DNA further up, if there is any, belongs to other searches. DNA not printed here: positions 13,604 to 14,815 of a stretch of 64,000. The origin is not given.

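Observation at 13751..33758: Five paralogous TPR + GT9-like glycosyltransferases wrapped around a type I secretion system and its RTX protein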

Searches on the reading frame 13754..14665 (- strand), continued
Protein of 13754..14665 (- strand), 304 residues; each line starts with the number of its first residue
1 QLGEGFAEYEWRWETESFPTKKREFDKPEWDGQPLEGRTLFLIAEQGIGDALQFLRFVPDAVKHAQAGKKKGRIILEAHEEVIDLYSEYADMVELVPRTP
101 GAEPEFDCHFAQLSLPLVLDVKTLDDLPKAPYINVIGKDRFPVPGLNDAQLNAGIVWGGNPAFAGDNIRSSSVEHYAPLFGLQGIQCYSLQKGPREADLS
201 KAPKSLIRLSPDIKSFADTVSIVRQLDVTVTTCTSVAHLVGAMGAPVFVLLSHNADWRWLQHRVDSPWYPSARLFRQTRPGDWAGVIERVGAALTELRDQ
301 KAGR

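Call 65: search_protein_families(library=pfam, proteins=[L079:3661-6609:+, L079:6658-7320:+, L079:7363-10359:+, L079:12035-14017:+, L070:389-2440:+, L070:2388-5327:+, L070:7753-9468:+, L070:9550-11178:+, L070:11204-11842:+, L070:13252-13926:+], max_evalue=0.0001)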
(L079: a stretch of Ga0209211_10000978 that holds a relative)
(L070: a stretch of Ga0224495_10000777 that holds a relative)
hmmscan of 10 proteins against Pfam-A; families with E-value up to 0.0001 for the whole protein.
L079:3661-6609:+ (982 aa): 20 families
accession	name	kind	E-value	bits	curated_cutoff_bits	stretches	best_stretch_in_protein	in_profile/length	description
PF07719.23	TPR_2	-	6.9e-33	110.5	27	3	106-137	3-34/34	Tetratricopeptide repeat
PF00515.34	TPR_1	-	1.9e-31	107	27.8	2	107-137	4-34/34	Tetratricopeptide repeat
PF13431.12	TPR_17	-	3.5e-30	102.2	24.4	2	126-157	1-32/34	Tetratricopeptide repeat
PF13414.12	TPR_11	-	1.4e-29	101.9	26.8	3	111-152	1-42/42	TPR repeat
PF13181.12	TPR_8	-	4.4e-27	92.3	25.7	3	172-204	1-33/34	Tetratricopeptide repeat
PF13432.12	TPR_16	-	3.1e-21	75.9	32.7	2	144-204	3-63/65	Tetratricopeptide repeat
PF14559.12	TPR_19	-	4.7e-19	68.9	25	2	151-210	4-63/68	Tetratricopeptide repeat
PF13424.12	TPR_12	-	2.5e-18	66.5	30.1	1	107-169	6-76/77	Tetratricopeptide repeat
PF13176.12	TPR_7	-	2.2e-16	58.9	27.9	0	107-137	2-34/36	Tetratricopeptide repeat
PF13428.12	TPR_14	-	2.3e-16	59.1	23.5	0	110-146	7-43/44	Tetratricopeptide repeat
PF13374.12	TPR_10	-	2.4e-14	53.2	27.5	0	141-168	5-32/42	Tetratricopeptide repeat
PF05050.19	Methyltransf_21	-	4.4e-12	46.9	22.7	1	772-905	2-143/173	Methyltransferase FkbM domain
PF13174.12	TPR_6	-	4.7e-10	39.9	26.3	0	173-204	1-32/33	Tetratricopeptide repeat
PF12895.13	ANAPC3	-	1.8e-09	38.2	27.2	1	152-225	3-75/82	Anaphase-promoting complex, cyclosome, subunit 3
PF13371.12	TPR_9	-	1.2e-08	35.3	35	0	112-169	3-60/73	Tetratricopeptide repeat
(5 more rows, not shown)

L079:6658-7320:+ (220 aa): 0 families

L079:7363-10359:+ (998 aa): 17 families
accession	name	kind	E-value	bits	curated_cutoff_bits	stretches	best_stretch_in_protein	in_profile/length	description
PF13844.12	Glyco_transf_41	-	5.2e-86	289.5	25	2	781-965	358-542/543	Glycosyl transferase family 41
PF13692.12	Glyco_trans_1_4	-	6.5e-21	75.5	27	1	155-279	3-121/142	Glycosyl transferases group 1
PF00534.26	Glycos_transf_1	-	7.8e-17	61.8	26.4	1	154-277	16-135/172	Glycosyl transferases group 1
PF20706.3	GT4-conflict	-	1.4e-13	51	26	1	145-349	189-384/385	Family 4 Glycosyltransferase in conflict systems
PF13424.12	TPR_12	-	2e-13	50.8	30.1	1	468-538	5-75/77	Tetratricopeptide repeat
PF13428.12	TPR_14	-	1.7e-12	47.1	23.5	0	512-548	5-41/44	Tetratricopeptide repeat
PF07719.23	TPR_2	-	4.2e-11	42.5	27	0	510-540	3-33/34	Tetratricopeptide repeat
PF13432.12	TPR_16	-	8.2e-11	42.6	32.7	1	437-492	2-56/65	Tetratricopeptide repeat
PF13431.12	TPR_17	-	9.4e-09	35.3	24.4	0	455-486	2-33/34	Tetratricopeptide repeat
PF00515.34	TPR_1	-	1.7e-08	34.3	27.8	0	511-540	4-33/34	Tetratricopeptide repeat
PF14559.12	TPR_19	-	6.1e-08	33.3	25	0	444-488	3-47/68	Tetratricopeptide repeat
PF13176.12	TPR_7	-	2.6e-07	30.6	27.9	0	511-541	2-32/36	Tetratricopeptide repeat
PF13374.12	TPR_10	-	3.1e-07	30.6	27.5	0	511-537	5-31/42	Tetratricopeptide repeat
PF13181.12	TPR_8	-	3.3e-07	30.4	25.7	0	510-540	3-33/34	Tetratricopeptide repeat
PF13524.12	Glyco_trans_1_2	-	3.3e-06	27.5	25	1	215-349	28-141/144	Glycosyl transferase-like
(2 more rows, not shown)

L079:12035-14017:+ (660 aa): 5 families
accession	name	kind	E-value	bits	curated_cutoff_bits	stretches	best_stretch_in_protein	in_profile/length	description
PF13844.12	Glyco_transf_41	-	1e-73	248.9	25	2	409-596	355-542/543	Glycosyl transferase family 41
PF13424.12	TPR_12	-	3.3e-07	30.8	30.1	0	97-164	7-75/77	Tetratricopeptide repeat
PF14559.12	TPR_19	-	9e-06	26.4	25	1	69-120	1-52/68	Tetratricopeptide repeat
PF13428.12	TPR_14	-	1.4e-05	25.7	23.5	0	67-101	9-43/44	Tetratricopeptide repeat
PF13181.12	TPR_8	-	1.5e-05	25.2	25.7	0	65-91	7-33/34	Tetratricopeptide repeat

L070:389-2440:+ (683 aa): 4 families
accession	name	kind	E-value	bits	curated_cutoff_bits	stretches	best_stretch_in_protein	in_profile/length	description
PF00005.33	ABC_tran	-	6.8e-28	98.4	25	1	475-624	1-137/137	ABC transporter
PF00664.28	ABC_membrane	-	9.9e-14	52.1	28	1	147-406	4-268/274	ABC transporter transmembrane region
PF13304.12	AAA_21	-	3.8e-09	37.5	27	1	595-653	237-299/304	AAA domain, putative AbiEii toxin, Type IV TA system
PF02463.25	SMC_N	-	5.1e-05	23.2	40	0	562-666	135-211/220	RecF/RecN/SMC N terminal domain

L070:2388-5327:+ (979 aa): 15 families
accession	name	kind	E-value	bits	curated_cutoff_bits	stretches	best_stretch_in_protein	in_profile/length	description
PF07719.23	TPR_2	-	6.1e-21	73.2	27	0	182-211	5-34/34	Tetratricopeptide repeat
PF13432.12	TPR_16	-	4.1e-20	72.3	32.7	2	151-212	4-65/65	Tetratricopeptide repeat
PF14559.12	TPR_19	-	1.8e-19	70.3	25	1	159-212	6-59/68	Tetratricopeptide repeat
PF13428.12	TPR_14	-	2e-16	59.3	23.5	0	638-671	5-38/44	Tetratricopeptide repeat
PF13424.12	TPR_12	-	1.5e-15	57.5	30.1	1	604-663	7-74/77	Tetratricopeptide repeat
PF13431.12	TPR_17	-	5.6e-15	54.7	24.4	0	65-92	2-29/34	Tetratricopeptide repeat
PF13176.12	TPR_7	-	1.2e-12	47.3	27.9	0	636-663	1-27/36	Tetratricopeptide repeat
PF13374.12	TPR_10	-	1.3e-12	47.8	27.5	0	603-629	5-31/42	Tetratricopeptide repeat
PF12895.13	ANAPC3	-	6e-12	46.1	27.2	0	152-204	31-82/82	Anaphase-promoting complex, cyclosome, subunit 3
PF00515.34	TPR_1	-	8.8e-12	44.8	27.8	0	567-593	3-29/34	Tetratricopeptide repeat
PF13414.12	TPR_11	-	2.7e-11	43.4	26.8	0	67-90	19-42/42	TPR repeat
PF01075.23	Glyco_transf_9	-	1.2e-10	41.5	22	0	436-463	178-205/247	Glycosyltransferase family 9 (heptosyltransferase)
PF13181.12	TPR_8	-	1.4e-10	40.9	25.7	0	179-209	2-32/34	Tetratricopeptide repeat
PF23914.1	TPR_CcmH_CycH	-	1.5e-06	28.6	42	0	169-227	41-99/158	Cytochrome c-type biogenesis protein H TPR domain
PF13371.12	TPR_9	-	8.2e-06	26.2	35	0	542-594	6-58/73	Tetratricopeptide repeat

L070:7753-9468:+ (571 aa): 0 families

L070:9550-11178:+ (542 aa): 1 family
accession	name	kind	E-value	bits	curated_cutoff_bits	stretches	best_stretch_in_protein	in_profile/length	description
PF02321.23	OEP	-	8.6e-27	94.6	22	2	338-519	2-174/187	Outer membrane efflux protein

L070:11204-11842:+ (212 aa): 0 families

L070:13252-13926:+ (225 aa): 0 families

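Call 67: search_protein_families(library=pfam, proteins=[L030:485-4912:-, L030:5543-12391:+, L030:12407-16687:+, L054:5631-8405:+, L054:11030-13204:+, L054:14579-16690:+, L054:76-1686:+, L069:365-2530:+], max_evalue=0.001)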
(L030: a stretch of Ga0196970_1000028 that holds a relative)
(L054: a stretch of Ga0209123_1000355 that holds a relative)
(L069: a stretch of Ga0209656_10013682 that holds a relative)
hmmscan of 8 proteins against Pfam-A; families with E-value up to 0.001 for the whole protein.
L030:485-4912:- (1475 aa): 7 families
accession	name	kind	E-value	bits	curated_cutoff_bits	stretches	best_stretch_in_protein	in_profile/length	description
PF00353.25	HemolysinCabind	-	1.4e-25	89.3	23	7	1270-1304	1-35/36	RTX calcium-binding nonapeptide repeat (4 copies)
PF19078.6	Big_12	-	1.6e-23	83.3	27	4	771-867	1-96/102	Bacterial Ig-like domain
PF13205.12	Big_5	-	2.6e-18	67.1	23.6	1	877-988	1-105/105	Bacterial Ig-like domain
PF19077.6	Big_13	-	1e-16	61.7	27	1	143-237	6-101/102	Bacterial Ig-like domain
PF17936.7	Big_6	-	1.6e-08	35.1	27.6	1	169-230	17-78/83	Bacterial Ig domain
PF23039.2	TMEM132_3rd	-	2.9e-07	30.6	27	0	460-521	13-76/147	TMEM132 cohesin-like domain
PF13750.12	Big_3_3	-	0.00014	22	27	1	204-287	9-93/157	Bacterial Ig-like domain (group 3)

L030:5543-12391:+ (2282 aa): 15 families
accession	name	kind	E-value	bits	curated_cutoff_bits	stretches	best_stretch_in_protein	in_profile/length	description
PF07719.23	TPR_2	-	5.1e-49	160.8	27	2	1366-1399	1-34/34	Tetratricopeptide repeat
PF13432.12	TPR_16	-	1.3e-46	157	32.7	9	1370-1429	1-60/65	Tetratricopeptide repeat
PF13414.12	TPR_11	-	2e-44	149.5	26.8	2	1342-1377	4-39/42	TPR repeat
PF13431.12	TPR_17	-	6.7e-43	141.8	24.4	0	1214-1244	2-32/34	Tetratricopeptide repeat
PF00515.34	TPR_1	-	4.1e-42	140.8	27.8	0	1191-1222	1-32/34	Tetratricopeptide repeat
PF13424.12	TPR_12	-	8.8e-37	125.6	30.1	5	1366-1430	3-75/77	Tetratricopeptide repeat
PF14559.12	TPR_19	-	5.5e-36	123.2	25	4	1237-1291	3-57/68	Tetratricopeptide repeat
PF13181.12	TPR_8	-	4.1e-33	111.1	25.7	0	1832-1865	1-34/34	Tetratricopeptide repeat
PF13428.12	TPR_14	-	9.4e-21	72.7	23.5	0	1307-1338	10-41/44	Tetratricopeptide repeat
PF13374.12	TPR_10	-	5.7e-16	58.4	27.5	1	1225-1255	2-32/42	Tetratricopeptide repeat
PF13176.12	TPR_7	-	7.2e-13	48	27.9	0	1227-1258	1-32/36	Tetratricopeptide repeat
PF01075.23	Glyco_transf_9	-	8.1e-09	35.6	22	0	1698-1727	176-205/247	Glycosyltransferase family 9 (heptosyltransferase)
PF12895.13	ANAPC3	-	1.8e-08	34.9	27.2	0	1316-1388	7-78/82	Anaphase-promoting complex, cyclosome, subunit 3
PF23914.1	TPR_CcmH_CycH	-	2.9e-07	30.9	42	1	1321-1429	39-150/158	Cytochrome c-type biogenesis protein H TPR domain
PF13429.12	TPR_15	-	8.9e-05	22.5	26.2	1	1162-1331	13-179/280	Tetratricopeptide repeat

L030:12407-16687:+ (1426 aa): 8 families
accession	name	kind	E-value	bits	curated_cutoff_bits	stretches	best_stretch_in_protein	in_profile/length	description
PF07494.17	Reg_prop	-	5e-44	143.1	20.4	2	588-611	1-24/24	Two component regulator propeller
PF02518.31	HATPase_c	-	3.5e-26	92.3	26.4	1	1014-1128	2-109/111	Histidine kinase-, DNA gyrase B-, and HSP90-like ATPase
PF00072.30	Response_reg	-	1.9e-19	70.3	30.2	1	1149-1273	1-110/111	Response regulator receiver domain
PF00512.31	HisKA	-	9.8e-18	64.4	26.9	1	901-965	1-65/66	His Kinase A (phospho-acceptor) domain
PF07495.19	Y_Y_Y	-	2.2e-17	63.1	26.6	1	760-823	2-64/65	Y_Y_Y domain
PF08450.18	SGL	-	4.6e-13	49.8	26.3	0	512-611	7-105/246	SMP-30/Gluconolactonase/LRE-like region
PF01627.28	Hpt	-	2.1e-06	28.3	24.6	1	1319-1390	4-76/84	Hpt domain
PF23748.1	Beta-prop_LRRK2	-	6.2e-05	22.6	26.9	0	538-566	267-295/359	LRRK2 beta propeller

L054:5631-8405:+ (924 aa): 18 families
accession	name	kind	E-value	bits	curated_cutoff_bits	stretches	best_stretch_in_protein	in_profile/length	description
PF13844.12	Glyco_transf_41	-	1.4e-58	198.9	25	2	554-709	74-229/543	Glycosyl transferase family 41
PF07719.23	TPR_2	-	9e-21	72.7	27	3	444-475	2-33/34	Tetratricopeptide repeat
PF13414.12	TPR_11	-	2.6e-20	72.3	26.8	2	450-491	1-42/42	TPR repeat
PF00515.34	TPR_1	-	3.8e-20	71.2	27.8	2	477-509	1-33/34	Tetratricopeptide repeat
PF13181.12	TPR_8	-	3.7e-17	61.4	25.7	1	478-509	2-33/34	Tetratricopeptide repeat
PF13431.12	TPR_17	-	2e-15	56.1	24.4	0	465-494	1-30/34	Tetratricopeptide repeat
PF14559.12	TPR_19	-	8e-13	49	25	2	386-428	2-44/68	Tetratricopeptide repeat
PF13428.12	TPR_14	-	1e-10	41.7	23.5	0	444-485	2-43/44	Tetratricopeptide repeat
PF13432.12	TPR_16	-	5.9e-10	39.9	32.7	1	385-441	7-63/65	Tetratricopeptide repeat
PF23914.1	TPR_CcmH_CycH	-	1.7e-08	34.9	42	1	364-441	73-153/158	Cytochrome c-type biogenesis protein H TPR domain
PF13374.12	TPR_10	-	4.3e-08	33.4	27.5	0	411-438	4-31/42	Tetratricopeptide repeat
PF13424.12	TPR_12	-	2e-07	31.5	30.1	1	411-474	5-76/77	Tetratricopeptide repeat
PF13371.12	TPR_9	-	2.8e-07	30.9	35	1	455-516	7-68/73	Tetratricopeptide repeat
PF13174.12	TPR_6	-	8.6e-07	29.7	26.3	0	411-441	2-32/33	Tetratricopeptide repeat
PF25064.1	ARM_TT21_5th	-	2.7e-06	28.1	27.8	0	382-429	8-55/117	TT21 fifth ARM repeats domain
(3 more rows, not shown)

L054:11030-13204:+ (724 aa): 4 families
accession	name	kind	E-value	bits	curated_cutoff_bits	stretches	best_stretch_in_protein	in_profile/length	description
PF00664.28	ABC_membrane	-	1.5e-51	176.1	28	1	174-439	5-273/274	ABC transporter transmembrane region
PF00005.33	ABC_tran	-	1.4e-32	113.6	25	1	503-652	1-137/137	ABC transporter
PF03412.21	Peptidase_C39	-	2.3e-11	44.1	22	1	28-141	16-130/133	Peptidase C39 family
PF02463.25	SMC_N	-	1.2e-05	25.3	40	0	570-694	110-211/220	RecF/RecN/SMC N terminal domain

L054:14579-16690:+ (703 aa): 4 families
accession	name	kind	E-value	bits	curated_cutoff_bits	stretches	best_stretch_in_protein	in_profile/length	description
PF00664.28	ABC_membrane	-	2.7e-51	175.3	28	1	150-418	2-273/274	ABC transporter transmembrane region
PF00005.33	ABC_tran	-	9.8e-36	123.8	25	1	482-631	1-137/137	ABC transporter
PF03412.21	Peptidase_C39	-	1.6e-15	57.6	22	1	4-123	11-131/133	Peptidase C39 family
PF02463.25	SMC_N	-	4.1e-05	23.6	40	0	602-673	136-211/220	RecF/RecN/SMC N terminal domain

L054:76-1686:+ (536 aa): 16 families
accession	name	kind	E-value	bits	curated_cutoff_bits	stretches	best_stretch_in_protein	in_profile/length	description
PF13844.12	Glyco_transf_41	-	1.2e-70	238.8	25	2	165-321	71-229/543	Glycosyl transferase family 41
PF00515.34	TPR_1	-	2.6e-17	62.3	27.8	1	89-119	3-33/34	Tetratricopeptide repeat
PF13431.12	TPR_17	-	6.3e-16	57.7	24.4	1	41-72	1-32/34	Tetratricopeptide repeat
PF13414.12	TPR_11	-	6.1e-15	55.1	26.8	1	66-97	7-38/42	TPR repeat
PF07719.23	TPR_2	-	3.2e-14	52.2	27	1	89-119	3-33/34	Tetratricopeptide repeat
PF13181.12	TPR_8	-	1e-13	50.6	25.7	0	90-119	4-33/34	Tetratricopeptide repeat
PF14559.12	TPR_19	-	8.9e-10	39.2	25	0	67-118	5-56/68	Tetratricopeptide repeat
PF13424.12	TPR_12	-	4e-08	33.8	30.1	1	53-116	3-74/77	Tetratricopeptide repeat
PF13374.12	TPR_10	-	4.2e-08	33.4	27.5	0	53-83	2-32/42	Tetratricopeptide repeat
PF13428.12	TPR_14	-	6e-08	33.1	23.5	0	58-87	6-35/44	Tetratricopeptide repeat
PF13432.12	TPR_16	-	7e-06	26.8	32.7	0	41-87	19-65/65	Tetratricopeptide repeat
PF13371.12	TPR_9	-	1.1e-05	25.8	35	0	45-87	21-63/73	Tetratricopeptide repeat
PF13176.12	TPR_7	-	1.8e-05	24.9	27.9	0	57-87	3-35/36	Tetratricopeptide repeat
PF13174.12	TPR_6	-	2.7e-05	25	26.3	0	59-85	6-32/33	Tetratricopeptide repeat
PF13429.12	TPR_15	-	0.00017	21.5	26.2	0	85-132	144-191/280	Tetratricopeptide repeat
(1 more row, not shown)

L069:365-2530:+ (721 aa): 16 families
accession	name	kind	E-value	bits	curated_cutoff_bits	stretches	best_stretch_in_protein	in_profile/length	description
PF00515.34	TPR_1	-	2.5e-29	100.3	27.8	3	22-55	1-34/34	Tetratricopeptide repeat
PF13414.12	TPR_11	-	1.5e-28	98.7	26.8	4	97-138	1-42/42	TPR repeat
PF13432.12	TPR_16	-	1.7e-24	86.3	32.7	3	2-55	11-64/65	Tetratricopeptide repeat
PF07719.23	TPR_2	-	6.3e-24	82.5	27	3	22-55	1-34/34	Tetratricopeptide repeat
PF13424.12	TPR_12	-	1.7e-21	76.6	30.1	3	22-87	3-76/77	Tetratricopeptide repeat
PF13181.12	TPR_8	-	4.6e-18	64.2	25.7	1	22-55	1-34/34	Tetratricopeptide repeat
PF13431.12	TPR_17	-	6.5e-17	60.8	24.4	1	11-42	2-33/34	Tetratricopeptide repeat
PF05050.19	Methyltransf_21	-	1.4e-16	61.6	22.7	1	511-664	1-172/173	Methyltransferase FkbM domain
PF13371.12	TPR_9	-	2.5e-14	53.5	35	2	34-92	7-65/73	Tetratricopeptide repeat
PF14559.12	TPR_19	-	3e-12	47.1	25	2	2-58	5-61/68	Tetratricopeptide repeat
PF13374.12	TPR_10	-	2.7e-11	43.5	27.5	1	58-88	4-34/42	Tetratricopeptide repeat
PF13428.12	TPR_14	-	3.8e-11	42.9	23.5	0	91-131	2-42/44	Tetratricopeptide repeat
PF13176.12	TPR_7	-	1.4e-09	37.7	27.9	0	25-57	2-34/36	Tetratricopeptide repeat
PF01239.28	PPTA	-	1.4e-06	28.1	29.5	0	38-66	1-29/32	Protein prenyltransferase alpha subunit repeat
PF23914.1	TPR_CcmH_CycH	-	3.8e-05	24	42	0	97-135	57-95/158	Cytochrome c-type biogenesis protein H TPR domain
PF01075.23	Glyco_transf_9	-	8.5e-05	22.4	22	1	354-383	176-205/247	Glycosyltransferase family 9 (heptosyltransferase)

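Call 85: search_protein_representatives(alignment_id=A2)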
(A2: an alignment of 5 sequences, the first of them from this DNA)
Query: 5 sequences, 310 profile positions. Proteins with E-value up to 0.001 (for the whole library): 44064; up to 1e-10: 37465; up to 1e-30: 24398. The best 150 are listed.
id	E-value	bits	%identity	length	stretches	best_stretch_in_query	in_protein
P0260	0.0e+00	1134.4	-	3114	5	1-301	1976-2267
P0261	0.0e+00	1044.2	-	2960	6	1-302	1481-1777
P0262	0.0e+00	1021.2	-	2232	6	1-308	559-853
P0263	9.1e-294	987.7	-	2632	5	1-301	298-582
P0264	6.2e-289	971.8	-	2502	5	1-302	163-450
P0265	2.1e-280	943.7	-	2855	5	1-301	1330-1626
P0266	1.3e-279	941.2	-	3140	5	1-300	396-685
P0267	5.5e-268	903.0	-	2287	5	1-307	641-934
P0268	8.7e-254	856.3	-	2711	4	1-300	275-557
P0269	1.0e-253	856.1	-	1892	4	1-303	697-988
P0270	1.7e-244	825.9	-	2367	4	1-307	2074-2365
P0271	1.8e-241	815.9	-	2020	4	1-303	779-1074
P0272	1.6e-240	812.8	-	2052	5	1-301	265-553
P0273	3.2e-239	808.5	-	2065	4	1-300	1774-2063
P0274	2.0e-235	796.0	-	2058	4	1-303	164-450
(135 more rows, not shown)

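Call 96: get_annotated_region(hit=H26, flank=15000)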
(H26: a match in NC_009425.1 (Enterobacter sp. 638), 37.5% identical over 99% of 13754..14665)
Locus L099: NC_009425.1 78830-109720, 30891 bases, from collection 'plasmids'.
description: Enterobacter sp. 638 plasmid pENTE01, complete sequence
organism: Enterobacter sp. 638 (NCBI taxid 399742)
taxonomy: Bacteria; Pseudomonadota; Gammaproteobacteria; Enterobacterales; Enterobacteriaceae; Enterobacter; Enterobacter sp. 638
host: -; source: -; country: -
typing (MOB-suite, as given by PLSDB): conjugative; replicon IncFIB; relaxase MOBF; mating-pair formation MPF_F
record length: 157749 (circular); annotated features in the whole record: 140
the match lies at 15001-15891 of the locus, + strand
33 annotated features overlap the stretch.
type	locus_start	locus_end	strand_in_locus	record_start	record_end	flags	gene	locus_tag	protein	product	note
CDS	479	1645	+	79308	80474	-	sopA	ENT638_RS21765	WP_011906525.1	plasmid-partitioning protein SopA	-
CDS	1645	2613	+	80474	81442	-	-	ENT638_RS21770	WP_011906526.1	ParB/RepB/Spo0J family plasmid partition protein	-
CDS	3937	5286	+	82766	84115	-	-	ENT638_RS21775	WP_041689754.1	hypothetical protein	-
CDS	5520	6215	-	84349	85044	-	arsH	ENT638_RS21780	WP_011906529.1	arsenical resistance protein ArsH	-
CDS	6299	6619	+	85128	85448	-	-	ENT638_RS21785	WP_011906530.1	transcriptional regulator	-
CDS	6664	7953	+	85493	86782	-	-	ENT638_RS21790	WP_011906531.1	arsenic transporter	GO:0046685 - response to arsenic-containing substance [Evidence IEA]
CDS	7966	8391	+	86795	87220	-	arsC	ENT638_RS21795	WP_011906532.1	glutaredoxin-dependent arsenate reductase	-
CDS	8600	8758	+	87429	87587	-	-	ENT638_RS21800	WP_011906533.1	type I toxin-antitoxin system Hok family toxin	-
CDS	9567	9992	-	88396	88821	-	-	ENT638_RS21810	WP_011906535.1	helix-turn-helix domain-containing protein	-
CDS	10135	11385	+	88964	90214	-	-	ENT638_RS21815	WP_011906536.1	MFS transporter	-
CDS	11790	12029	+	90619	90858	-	relB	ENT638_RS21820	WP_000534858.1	type II toxin-antitoxin system antitoxin RelB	-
CDS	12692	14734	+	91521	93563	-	-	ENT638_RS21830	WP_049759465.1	tetratricopeptide repeat-containing sulfotransferase family protein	-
CDS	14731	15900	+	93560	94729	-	-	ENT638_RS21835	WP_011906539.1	glycosyl transferase family 8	-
CDS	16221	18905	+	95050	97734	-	-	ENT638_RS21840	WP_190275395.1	autotransporter domain-containing protein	-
CDS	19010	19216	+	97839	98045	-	-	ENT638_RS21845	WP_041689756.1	type II toxin-antitoxin system RelB/DinJ family antitoxin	-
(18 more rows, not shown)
